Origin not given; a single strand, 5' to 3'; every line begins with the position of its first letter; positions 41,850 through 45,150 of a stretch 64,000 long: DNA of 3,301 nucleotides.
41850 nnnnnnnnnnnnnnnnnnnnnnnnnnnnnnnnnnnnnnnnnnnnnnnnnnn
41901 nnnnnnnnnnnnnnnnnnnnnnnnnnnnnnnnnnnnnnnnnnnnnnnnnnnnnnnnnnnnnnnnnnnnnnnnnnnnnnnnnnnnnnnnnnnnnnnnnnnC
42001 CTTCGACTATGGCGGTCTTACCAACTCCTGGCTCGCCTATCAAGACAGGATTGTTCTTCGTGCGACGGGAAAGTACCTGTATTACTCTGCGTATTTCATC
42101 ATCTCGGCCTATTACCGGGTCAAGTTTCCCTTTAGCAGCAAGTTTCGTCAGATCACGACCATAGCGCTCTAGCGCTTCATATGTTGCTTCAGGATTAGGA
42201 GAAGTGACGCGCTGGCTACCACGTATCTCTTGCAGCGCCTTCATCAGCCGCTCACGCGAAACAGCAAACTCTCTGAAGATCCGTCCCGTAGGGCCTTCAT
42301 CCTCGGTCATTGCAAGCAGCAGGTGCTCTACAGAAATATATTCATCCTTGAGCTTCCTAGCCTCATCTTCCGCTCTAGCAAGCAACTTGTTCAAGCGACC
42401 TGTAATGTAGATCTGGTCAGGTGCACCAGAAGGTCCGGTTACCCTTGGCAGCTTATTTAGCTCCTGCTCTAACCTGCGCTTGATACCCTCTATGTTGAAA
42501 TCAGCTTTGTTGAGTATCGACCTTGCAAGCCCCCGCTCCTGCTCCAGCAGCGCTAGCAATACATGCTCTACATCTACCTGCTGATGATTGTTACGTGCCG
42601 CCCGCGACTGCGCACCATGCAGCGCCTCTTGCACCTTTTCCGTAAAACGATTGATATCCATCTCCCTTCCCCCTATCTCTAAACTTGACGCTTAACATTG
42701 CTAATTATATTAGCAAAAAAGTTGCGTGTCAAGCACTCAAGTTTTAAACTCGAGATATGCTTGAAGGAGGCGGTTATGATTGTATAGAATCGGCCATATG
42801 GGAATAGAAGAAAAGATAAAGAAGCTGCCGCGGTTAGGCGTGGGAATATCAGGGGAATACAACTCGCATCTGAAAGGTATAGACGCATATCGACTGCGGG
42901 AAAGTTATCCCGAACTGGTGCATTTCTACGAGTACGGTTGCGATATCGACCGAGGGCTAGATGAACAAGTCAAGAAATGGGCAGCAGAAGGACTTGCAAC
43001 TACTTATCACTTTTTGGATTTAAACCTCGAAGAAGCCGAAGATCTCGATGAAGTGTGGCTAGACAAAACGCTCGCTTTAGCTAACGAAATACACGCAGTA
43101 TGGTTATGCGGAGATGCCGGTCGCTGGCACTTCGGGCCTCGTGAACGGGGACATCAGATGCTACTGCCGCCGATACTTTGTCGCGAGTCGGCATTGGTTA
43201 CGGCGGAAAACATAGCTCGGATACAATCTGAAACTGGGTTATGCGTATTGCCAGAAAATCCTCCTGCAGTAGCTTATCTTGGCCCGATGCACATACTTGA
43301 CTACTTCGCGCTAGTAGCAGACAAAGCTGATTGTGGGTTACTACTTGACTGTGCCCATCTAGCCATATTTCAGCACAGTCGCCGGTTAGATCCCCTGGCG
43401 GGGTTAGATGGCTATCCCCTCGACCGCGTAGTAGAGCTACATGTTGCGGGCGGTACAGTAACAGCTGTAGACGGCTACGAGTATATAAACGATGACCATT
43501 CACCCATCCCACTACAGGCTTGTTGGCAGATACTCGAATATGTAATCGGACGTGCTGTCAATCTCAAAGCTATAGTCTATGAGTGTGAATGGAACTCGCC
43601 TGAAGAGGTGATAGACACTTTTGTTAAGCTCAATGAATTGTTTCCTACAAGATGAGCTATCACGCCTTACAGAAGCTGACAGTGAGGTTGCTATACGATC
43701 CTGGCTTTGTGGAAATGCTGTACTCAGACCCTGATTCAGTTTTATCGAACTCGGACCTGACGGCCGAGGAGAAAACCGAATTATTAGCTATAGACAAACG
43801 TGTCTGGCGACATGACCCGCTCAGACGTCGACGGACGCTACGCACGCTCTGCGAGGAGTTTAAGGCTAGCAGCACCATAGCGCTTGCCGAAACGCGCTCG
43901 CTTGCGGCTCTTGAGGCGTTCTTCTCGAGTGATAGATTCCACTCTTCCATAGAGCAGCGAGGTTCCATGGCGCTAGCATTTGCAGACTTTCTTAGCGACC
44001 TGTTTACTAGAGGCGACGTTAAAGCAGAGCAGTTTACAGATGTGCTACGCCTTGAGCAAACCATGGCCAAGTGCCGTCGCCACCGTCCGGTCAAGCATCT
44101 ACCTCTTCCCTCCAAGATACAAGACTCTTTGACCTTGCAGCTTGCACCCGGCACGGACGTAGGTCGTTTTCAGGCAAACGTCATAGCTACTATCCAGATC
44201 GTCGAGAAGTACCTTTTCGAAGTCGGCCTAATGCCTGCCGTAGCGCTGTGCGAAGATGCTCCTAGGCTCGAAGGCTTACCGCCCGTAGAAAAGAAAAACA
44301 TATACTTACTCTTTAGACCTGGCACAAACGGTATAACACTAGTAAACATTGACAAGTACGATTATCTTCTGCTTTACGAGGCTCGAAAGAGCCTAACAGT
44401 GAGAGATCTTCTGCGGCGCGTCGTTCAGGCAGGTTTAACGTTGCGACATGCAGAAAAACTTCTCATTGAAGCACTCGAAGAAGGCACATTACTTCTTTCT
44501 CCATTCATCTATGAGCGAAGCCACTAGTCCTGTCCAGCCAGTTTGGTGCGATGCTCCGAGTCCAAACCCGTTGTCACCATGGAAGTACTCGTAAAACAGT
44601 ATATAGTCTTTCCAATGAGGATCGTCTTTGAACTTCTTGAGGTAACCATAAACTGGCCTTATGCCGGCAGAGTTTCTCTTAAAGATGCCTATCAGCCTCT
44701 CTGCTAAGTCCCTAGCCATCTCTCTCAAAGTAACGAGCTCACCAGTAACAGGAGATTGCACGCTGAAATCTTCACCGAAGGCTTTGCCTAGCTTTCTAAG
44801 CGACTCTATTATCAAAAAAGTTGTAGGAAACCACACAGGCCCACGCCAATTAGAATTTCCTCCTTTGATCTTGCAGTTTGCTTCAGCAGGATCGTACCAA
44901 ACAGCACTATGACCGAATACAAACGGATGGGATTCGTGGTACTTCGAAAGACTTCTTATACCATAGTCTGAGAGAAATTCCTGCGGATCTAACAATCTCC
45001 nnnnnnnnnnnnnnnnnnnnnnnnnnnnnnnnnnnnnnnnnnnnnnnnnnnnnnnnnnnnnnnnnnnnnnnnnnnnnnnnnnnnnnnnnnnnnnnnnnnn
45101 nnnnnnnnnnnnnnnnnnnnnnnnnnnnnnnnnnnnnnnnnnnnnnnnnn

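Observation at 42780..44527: MNIO (DUF692) enzyme and coupled partner protein with no room for a conventional precursor-peptide gene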

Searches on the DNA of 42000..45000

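Call 41: search_rna_families(source=window, start=42000, end=45000, threshold=evalue, max_evalue=1)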
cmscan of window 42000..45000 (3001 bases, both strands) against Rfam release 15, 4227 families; matches with E-value up to 1: 0.
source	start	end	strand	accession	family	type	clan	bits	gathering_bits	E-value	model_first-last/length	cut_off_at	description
